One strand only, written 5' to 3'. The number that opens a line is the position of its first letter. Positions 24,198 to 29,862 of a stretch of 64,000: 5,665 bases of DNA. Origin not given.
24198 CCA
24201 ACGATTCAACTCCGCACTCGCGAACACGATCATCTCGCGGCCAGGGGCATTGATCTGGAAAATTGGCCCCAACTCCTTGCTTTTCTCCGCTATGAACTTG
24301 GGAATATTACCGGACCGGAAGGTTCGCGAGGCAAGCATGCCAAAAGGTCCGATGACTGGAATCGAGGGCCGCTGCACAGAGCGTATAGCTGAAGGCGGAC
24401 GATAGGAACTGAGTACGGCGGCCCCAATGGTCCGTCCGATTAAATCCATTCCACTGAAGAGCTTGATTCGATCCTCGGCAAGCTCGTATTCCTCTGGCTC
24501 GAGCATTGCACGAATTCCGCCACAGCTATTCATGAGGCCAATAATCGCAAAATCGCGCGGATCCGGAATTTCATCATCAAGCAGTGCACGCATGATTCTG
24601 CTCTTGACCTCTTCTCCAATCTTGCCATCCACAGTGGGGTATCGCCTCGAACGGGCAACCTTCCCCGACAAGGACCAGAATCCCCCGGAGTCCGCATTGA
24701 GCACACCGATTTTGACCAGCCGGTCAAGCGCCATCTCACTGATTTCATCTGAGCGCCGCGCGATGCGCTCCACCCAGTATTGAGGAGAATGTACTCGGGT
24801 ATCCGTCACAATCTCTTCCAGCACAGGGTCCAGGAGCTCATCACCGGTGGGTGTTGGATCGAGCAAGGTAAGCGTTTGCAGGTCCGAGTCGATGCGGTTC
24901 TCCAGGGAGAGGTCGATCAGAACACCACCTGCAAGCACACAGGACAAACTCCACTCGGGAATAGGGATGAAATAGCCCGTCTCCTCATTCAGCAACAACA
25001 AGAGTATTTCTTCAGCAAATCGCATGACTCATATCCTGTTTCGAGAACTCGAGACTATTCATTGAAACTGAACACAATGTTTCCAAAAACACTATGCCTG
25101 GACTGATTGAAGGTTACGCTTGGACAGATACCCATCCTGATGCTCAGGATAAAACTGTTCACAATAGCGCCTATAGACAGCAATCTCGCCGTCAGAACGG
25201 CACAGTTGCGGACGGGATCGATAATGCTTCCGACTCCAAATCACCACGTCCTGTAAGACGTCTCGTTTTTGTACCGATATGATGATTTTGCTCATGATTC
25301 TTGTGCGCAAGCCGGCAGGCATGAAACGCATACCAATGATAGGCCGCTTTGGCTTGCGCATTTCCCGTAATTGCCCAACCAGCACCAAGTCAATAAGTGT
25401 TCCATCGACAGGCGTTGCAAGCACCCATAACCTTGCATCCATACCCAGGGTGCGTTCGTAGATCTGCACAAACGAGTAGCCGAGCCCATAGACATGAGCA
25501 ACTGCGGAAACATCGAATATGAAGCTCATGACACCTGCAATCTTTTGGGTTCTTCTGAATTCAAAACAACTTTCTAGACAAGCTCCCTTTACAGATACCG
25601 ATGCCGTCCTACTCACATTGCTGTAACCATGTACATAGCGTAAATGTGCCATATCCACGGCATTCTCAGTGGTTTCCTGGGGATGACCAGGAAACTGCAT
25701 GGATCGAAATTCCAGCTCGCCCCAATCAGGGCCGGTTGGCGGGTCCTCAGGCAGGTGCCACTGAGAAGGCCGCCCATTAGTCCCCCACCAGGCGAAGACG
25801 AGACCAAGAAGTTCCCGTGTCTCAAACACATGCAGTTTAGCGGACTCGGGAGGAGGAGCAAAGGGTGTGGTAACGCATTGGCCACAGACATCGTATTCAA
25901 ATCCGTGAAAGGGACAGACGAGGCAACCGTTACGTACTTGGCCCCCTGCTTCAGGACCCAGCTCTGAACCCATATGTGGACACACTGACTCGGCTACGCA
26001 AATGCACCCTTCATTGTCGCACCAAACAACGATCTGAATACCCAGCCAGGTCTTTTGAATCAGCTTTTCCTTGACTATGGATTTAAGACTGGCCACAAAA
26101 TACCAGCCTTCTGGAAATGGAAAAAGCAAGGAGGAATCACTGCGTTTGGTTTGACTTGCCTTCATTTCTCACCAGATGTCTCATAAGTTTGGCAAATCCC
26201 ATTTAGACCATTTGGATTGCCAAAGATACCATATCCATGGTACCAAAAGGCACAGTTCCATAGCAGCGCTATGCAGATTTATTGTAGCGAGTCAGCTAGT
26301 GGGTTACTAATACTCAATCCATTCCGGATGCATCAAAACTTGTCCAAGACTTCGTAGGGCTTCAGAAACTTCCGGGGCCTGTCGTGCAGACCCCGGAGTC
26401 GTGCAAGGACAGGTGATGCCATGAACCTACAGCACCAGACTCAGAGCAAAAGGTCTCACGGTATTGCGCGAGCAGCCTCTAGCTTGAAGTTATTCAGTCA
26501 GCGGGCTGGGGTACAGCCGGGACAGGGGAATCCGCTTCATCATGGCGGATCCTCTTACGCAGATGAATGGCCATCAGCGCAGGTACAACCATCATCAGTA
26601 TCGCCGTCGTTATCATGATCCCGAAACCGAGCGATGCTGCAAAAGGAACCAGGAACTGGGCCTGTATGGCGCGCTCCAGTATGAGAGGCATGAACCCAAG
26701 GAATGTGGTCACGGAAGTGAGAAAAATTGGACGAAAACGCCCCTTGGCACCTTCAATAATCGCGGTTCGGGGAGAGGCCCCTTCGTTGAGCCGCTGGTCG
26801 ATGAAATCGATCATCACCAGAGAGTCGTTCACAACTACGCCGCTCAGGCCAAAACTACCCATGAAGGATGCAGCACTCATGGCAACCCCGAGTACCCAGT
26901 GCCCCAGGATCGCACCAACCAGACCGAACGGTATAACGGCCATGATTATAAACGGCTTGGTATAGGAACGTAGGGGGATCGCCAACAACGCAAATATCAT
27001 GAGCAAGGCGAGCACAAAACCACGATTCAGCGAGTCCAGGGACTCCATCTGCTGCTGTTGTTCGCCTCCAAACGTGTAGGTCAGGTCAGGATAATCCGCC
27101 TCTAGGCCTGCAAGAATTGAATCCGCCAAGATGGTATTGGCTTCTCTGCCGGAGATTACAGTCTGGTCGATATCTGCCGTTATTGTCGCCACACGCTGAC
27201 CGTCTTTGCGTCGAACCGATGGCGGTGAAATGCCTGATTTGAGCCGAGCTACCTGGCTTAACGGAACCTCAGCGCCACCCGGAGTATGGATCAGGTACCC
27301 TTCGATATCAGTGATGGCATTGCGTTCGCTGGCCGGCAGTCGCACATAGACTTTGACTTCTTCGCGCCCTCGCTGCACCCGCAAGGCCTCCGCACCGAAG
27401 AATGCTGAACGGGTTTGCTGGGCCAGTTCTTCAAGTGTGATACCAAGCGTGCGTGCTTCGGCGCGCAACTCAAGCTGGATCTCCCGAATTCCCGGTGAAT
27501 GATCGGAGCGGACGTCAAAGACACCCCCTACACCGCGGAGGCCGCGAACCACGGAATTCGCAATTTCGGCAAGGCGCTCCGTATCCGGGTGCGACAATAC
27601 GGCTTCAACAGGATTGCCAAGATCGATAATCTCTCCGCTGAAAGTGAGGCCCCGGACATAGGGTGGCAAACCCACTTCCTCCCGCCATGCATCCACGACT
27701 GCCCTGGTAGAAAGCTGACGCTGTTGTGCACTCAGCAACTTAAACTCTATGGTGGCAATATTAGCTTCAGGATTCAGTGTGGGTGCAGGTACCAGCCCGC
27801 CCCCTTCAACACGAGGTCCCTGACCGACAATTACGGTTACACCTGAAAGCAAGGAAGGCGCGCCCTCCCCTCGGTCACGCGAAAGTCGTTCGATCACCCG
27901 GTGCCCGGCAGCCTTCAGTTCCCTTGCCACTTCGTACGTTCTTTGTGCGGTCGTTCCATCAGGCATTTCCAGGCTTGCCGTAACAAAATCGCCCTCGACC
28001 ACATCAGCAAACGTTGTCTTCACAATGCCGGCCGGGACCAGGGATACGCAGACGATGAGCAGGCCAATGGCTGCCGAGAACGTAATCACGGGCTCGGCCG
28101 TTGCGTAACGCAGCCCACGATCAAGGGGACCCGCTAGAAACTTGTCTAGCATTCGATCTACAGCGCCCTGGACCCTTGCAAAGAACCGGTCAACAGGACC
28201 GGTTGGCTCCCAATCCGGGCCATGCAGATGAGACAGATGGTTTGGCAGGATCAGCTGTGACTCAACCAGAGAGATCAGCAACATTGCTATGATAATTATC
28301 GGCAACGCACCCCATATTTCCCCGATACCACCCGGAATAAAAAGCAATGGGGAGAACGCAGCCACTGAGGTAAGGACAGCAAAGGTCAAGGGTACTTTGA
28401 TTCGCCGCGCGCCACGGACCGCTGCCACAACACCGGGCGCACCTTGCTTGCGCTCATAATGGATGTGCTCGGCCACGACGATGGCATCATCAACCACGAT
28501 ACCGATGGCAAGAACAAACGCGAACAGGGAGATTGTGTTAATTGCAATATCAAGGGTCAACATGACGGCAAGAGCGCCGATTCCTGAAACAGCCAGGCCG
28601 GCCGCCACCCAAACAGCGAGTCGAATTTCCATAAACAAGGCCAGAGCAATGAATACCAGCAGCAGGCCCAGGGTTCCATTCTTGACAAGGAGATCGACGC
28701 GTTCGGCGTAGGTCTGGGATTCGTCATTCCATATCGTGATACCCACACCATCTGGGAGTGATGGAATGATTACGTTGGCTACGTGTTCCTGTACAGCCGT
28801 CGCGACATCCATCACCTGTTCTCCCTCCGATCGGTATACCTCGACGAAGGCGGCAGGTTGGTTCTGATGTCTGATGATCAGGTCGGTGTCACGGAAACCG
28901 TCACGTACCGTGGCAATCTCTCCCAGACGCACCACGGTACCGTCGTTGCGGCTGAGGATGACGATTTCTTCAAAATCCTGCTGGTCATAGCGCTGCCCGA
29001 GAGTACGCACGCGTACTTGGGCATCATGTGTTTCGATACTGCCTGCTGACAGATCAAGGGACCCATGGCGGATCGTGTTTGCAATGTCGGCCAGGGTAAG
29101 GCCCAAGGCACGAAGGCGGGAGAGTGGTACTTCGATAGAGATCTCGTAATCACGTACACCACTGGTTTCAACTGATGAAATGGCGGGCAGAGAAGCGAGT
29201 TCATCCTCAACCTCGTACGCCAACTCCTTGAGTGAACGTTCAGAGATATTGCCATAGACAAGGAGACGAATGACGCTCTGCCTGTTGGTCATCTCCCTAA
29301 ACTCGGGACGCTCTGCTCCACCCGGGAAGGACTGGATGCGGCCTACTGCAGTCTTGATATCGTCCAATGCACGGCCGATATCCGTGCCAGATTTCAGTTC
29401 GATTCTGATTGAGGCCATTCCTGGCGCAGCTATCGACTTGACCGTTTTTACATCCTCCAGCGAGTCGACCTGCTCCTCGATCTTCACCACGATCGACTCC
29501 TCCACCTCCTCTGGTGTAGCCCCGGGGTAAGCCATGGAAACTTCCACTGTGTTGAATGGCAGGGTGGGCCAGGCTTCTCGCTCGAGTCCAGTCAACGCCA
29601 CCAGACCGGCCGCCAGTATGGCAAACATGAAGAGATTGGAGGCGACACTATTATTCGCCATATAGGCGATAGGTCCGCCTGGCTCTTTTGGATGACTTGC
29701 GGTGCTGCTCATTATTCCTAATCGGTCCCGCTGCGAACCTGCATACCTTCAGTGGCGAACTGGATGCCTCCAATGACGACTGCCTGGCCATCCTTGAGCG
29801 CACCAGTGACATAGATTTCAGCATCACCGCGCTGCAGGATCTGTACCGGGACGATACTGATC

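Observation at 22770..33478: Co-oriented island: redoxin, RND pump (OMF-MFP-RND), Rieske oxygenase, GPP34-P450, terminator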

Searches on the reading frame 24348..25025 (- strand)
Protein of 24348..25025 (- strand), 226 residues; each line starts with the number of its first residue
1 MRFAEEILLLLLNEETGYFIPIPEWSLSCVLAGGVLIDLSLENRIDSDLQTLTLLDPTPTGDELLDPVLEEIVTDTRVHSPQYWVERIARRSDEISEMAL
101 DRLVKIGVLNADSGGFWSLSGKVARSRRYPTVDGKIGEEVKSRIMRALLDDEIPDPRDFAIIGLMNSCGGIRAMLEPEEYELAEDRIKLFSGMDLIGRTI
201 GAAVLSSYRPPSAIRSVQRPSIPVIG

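Call 38: search_solved_structures(query=window:24348-25025:-, max_evalue=1, show_alignments=3)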
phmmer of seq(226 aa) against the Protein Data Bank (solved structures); distinct sequences matched with E-value up to 1: 8.
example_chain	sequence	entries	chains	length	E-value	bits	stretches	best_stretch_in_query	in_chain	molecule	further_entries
3kn1_A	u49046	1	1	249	0.00022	24.1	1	3-193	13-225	Golgi phosphoprotein 3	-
9qpq_A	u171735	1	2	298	0.00041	23.2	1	3-193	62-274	Golgi phosphoprotein 3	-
2zii_A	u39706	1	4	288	0.024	17.4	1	3-149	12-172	Vacuolar protein sorting-associated protein 74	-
4tu3_A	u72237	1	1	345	0.045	16.6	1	3-149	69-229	Vacuolar protein sorting-associated protein 74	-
2zih_A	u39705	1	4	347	0.046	16.5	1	3-149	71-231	Vacuolar protein sorting-associated protein 74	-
7mxz_AAA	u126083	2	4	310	0.34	13.7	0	30-150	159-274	Geranylgeranyl pyrophosphate synthase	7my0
7my1_AAA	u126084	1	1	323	0.39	13.5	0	30-150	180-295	Geranylgeranyl pyrophosphate synthase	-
4e4u_A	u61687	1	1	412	0.81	12.5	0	58-142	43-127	Mandalate racemase/muconate lactonizing enzyme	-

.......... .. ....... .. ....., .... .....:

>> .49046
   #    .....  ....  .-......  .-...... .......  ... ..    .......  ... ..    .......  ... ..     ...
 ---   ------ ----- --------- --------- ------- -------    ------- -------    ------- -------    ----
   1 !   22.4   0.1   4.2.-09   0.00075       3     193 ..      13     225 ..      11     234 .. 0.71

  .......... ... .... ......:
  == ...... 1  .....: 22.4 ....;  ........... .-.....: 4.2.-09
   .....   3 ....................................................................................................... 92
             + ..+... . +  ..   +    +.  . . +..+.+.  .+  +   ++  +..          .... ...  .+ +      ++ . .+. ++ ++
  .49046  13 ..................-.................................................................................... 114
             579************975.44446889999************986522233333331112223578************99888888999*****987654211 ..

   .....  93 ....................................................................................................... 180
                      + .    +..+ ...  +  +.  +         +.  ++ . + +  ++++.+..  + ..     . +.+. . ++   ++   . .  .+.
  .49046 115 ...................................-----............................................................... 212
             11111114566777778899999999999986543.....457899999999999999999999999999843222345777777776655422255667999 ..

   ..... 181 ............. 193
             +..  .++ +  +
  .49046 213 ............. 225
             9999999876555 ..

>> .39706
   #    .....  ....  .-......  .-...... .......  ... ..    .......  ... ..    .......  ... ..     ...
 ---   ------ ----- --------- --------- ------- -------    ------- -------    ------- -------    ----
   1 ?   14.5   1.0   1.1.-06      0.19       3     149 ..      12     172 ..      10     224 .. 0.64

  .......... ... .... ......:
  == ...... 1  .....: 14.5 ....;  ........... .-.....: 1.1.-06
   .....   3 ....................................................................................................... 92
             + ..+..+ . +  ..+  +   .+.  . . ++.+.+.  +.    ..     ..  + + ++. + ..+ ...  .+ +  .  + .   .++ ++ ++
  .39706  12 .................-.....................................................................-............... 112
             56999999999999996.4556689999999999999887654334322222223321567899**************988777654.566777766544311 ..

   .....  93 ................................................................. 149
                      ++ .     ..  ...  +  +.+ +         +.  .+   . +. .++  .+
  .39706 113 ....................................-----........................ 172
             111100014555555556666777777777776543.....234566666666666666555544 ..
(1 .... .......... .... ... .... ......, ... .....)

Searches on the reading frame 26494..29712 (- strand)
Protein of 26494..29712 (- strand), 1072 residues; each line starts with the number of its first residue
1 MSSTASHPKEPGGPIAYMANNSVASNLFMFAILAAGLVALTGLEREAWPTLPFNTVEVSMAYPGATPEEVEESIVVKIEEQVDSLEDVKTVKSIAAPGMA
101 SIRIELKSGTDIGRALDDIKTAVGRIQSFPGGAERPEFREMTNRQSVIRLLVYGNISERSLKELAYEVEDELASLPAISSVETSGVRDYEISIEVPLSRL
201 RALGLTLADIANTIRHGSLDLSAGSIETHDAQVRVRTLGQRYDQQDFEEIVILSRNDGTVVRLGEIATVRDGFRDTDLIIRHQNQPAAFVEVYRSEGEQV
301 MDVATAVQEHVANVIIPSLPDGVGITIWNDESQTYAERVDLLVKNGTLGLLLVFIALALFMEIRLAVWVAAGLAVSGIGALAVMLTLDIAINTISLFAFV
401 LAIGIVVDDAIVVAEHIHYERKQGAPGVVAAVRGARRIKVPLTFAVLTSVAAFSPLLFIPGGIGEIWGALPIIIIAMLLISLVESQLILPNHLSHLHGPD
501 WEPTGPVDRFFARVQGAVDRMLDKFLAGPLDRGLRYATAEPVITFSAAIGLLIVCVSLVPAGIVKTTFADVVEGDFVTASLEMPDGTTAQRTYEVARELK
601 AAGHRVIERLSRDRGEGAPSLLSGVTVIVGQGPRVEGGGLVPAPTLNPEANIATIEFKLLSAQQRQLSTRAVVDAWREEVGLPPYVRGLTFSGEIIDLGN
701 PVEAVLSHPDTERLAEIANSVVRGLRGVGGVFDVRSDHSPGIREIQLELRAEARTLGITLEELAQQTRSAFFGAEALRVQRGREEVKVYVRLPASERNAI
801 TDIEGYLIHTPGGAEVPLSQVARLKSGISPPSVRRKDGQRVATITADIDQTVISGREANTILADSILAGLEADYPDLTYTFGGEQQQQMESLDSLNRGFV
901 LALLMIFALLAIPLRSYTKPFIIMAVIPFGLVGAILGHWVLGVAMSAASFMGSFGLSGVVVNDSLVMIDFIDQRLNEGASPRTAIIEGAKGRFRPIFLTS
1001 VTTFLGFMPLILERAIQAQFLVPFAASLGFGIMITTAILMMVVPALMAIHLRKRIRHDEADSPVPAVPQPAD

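Call 3: search_protein_families(library=pfam, proteins=[window:26494-29712:-])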
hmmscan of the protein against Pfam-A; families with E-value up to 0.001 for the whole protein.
window:26494-29712:- (1072 aa): 2 families
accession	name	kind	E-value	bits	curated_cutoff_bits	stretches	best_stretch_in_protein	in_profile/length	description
PF00873.25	ACR_tran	-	3.4e-155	518.8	28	2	20-600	7-584/1021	AcrB/AcrD/AcrF family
PF03176.21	MMPL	-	0.00095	18.6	20.5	0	897-1052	147-304/333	MMPL family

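Call 16: search_solved_structures(query=window:26494-29709:-, max_evalue=0.001)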
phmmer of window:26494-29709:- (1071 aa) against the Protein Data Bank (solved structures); distinct sequences matched with E-value up to 0.001: 83 (the best 60 are shown).
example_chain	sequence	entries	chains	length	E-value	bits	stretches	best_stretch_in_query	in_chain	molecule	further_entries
9lyq_B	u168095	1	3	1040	1.9e-69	237.9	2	7-587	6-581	Multidrug resistance protein MdtB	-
8zxs_A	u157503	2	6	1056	1e-68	235.4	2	27-602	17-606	Efflux pump membrane transporter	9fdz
7cz9_A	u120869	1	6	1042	3.2e-68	233.8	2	27-602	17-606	Efflux pump membrane transporter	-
7wlv_A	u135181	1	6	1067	2.2e-64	221.1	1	24-1048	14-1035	Efflux pump membrane transporter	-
6vej_A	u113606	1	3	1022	3.5e-64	220.4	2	28-492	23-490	Probable Resistance-Nodulation-Cell Division (RND) efflux transporter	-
8yr0_A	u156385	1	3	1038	4.1e-63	216.9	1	24-1046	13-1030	Cation/multidrug efflux pump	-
9xwg_A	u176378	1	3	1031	3.6e-62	213.7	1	27-1059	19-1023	Multidrug efflux RND transporter permease subunit MexK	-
20yy_A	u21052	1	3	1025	4.8e-62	213.3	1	27-1059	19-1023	Multidrug efflux RND transporter permease subunit MexK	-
8f3e_A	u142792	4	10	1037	7.2e-62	212.8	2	30-599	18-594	Efflux pump membrane transporter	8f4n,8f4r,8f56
9qps_A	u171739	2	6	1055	5.1e-59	203.3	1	28-1051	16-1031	Multidrug resistance protein MdtF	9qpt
9qpr_C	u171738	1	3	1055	5.4e-59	203.2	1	28-1051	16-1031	Multidrug resistance protein MdtF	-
9lyj_C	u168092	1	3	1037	6.1e-59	203.1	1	28-1048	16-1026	Multidrug resistance protein MdtF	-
7m4p_A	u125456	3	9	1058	4.7e-56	193.5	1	27-1040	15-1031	Efflux pump membrane transporter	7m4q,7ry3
7b8p_A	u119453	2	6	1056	3.1e-55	190.8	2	29-597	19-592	Efflux pump membrane transporter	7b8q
6ows_A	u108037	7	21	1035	3.9e-55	190.5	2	29-597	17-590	Efflux pump membrane transporter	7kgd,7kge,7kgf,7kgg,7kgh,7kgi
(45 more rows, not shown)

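Call 28: search_protein_families(library=ncbifam, proteins=[window:26494-29712:-])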
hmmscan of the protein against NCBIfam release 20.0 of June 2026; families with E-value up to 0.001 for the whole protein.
window:26494-29712:- (1072 aa): 15 families
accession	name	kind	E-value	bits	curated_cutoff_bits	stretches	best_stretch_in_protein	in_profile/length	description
NF033617.1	RND_permease_2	subfamily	6.9e-123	411.6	1250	1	22-1046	8-1003/1009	multidrug efflux RND transporter permease subunit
NF000282.2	RND_permease_1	subfamily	7.5e-98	328.7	1250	2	31-601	17-595/1029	multidrug efflux RND transporter permease subunit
TIGR00915.1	2A0602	subfamily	6.3e-85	285.9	940.35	2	29-600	16-595/1050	efflux RND transporter permease subunit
TIGR00914.1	2A0601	subfamily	2.1e-78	264.2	701.45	2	709-1060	691-1045/1051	CusA/CzcA family heavy metal efflux RND transporter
NF007798.0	PRK10503.1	equivalog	1.1e-72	245.1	1584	2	7-575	5-573/1040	MdtB/MuxB family multidrug efflux RND transporter permease subunit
NF007905.0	PRK10614.1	equivalog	2.6e-66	224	1774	2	18-529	7-522/1025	multidrug efflux RND transporter permease subunit MdtC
NF007842.1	PRK10555.1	equivalog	9.2e-65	219.1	1854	2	31-599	16-593/1036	multidrug efflux RND transporter permease AcrD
NF007133.0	PRK09579.1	equivalog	2.3e-62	210.8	1763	2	27-526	16-521/1017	multidrug efflux RND transporter permease subunit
NF000037.1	RND_perm_OqxB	exception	3.1e-62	210.7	2200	2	26-603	15-606/1050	multidrug efflux RND transporter permease subunit OqxB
NF007131.0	PRK09577.1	equivalog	2.5e-54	184.4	1768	2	28-600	15-592/1045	multidrug efflux RND transporter permease subunit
NF011706.2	PRK15127.1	equivalog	1.1e-52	179.1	2150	2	30-499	17-499/1049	multidrug efflux RND transporter permease subunit AcrB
TIGR00916.1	2A0604s01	subfamily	3.5e-10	39.9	148.6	2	899-1036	91-227/231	SecD/SecF family protein translocase subunit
TIGR00921.1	2A067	subfamily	1.9e-05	22.9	351.9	0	317-481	555-723/733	hydrophobe/amphiphile efflux-3 (HAE3) family transporter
NF052374.1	HopndTporHpnN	equivalog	3.9e-05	21.9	1100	1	342-516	274-452/858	hopanoid transporter HpnN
NF009580.0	PRK13023.1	equivalog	0.00044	18.6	1153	0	345-468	296-420/775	protein translocase subunit SecDF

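Call 45: find_related_loci(query=A2, collection=metagenome_contigs, flank=10000)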
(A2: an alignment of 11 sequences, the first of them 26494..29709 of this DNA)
Query A2 (1071 aa) in metagenome_contigs; peptide patterns used: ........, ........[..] (x = any residue, [..] = any of these).
292 stretches matched a pattern; 224 encode a relative of the query (tblastn E <= 1e-3); the best 80 are kept; 80 distinct loci.
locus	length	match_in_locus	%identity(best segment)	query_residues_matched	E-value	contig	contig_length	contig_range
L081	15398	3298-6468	74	5-1061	0e+0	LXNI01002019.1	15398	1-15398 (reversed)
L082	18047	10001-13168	73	1-1056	0e+0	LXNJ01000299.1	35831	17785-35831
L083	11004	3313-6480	76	9-1064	0e+0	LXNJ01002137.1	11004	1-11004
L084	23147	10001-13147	73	3-1051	0e+0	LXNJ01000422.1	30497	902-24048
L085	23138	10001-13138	74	5-1051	0e+0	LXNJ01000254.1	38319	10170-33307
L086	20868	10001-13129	74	8-1051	0e+0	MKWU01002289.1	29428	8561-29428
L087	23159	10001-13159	73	12-1064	0e+0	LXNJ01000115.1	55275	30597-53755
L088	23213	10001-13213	74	1-1070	0e+0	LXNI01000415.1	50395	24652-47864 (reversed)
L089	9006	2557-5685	74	8-1051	0e+0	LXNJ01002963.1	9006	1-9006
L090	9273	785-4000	72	1-1070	0e+0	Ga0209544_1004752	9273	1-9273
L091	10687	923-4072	73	4-1054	0e+0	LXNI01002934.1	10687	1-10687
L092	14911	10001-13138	73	8-1054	0e+0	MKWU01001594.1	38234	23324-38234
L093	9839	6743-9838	73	4-1036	0e+0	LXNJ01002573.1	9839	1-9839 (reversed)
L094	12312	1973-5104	71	6-1050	0e+0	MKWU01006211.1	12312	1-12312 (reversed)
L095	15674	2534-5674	71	5-1051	0e+0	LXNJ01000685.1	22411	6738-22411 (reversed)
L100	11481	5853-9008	68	1-1051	0e+0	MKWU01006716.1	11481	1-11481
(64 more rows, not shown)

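Call 74: search_protein_families(library=pfam, proteins=[L085:13442-15385:+, L100:209-2158:+], max_evalue=0.00001)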
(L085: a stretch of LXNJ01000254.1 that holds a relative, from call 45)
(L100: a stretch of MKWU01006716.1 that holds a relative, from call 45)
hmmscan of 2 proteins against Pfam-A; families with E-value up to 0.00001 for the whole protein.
L085:13442-15385:+ (648 aa): 2 families
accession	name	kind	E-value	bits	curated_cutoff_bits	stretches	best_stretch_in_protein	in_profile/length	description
PF00067.27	p450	-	2.3e-35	122.7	22.8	1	220-636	18-459/462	Cytochrome P450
PF05719.16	GPP34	-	1.6e-24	87.5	29.1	1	12-189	24-199/201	Golgi phosphoprotein 3 (GPP34)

L100:209-2158:+ (650 aa): 2 families
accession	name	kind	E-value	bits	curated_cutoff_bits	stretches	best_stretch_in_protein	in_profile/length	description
PF00067.27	p450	-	1.2e-34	120.3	22.8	1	206-623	6-441/462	Cytochrome P450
PF05719.16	GPP34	-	2.6e-29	103.2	29.1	1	12-190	24-199/201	Golgi phosphoprotein 3 (GPP34)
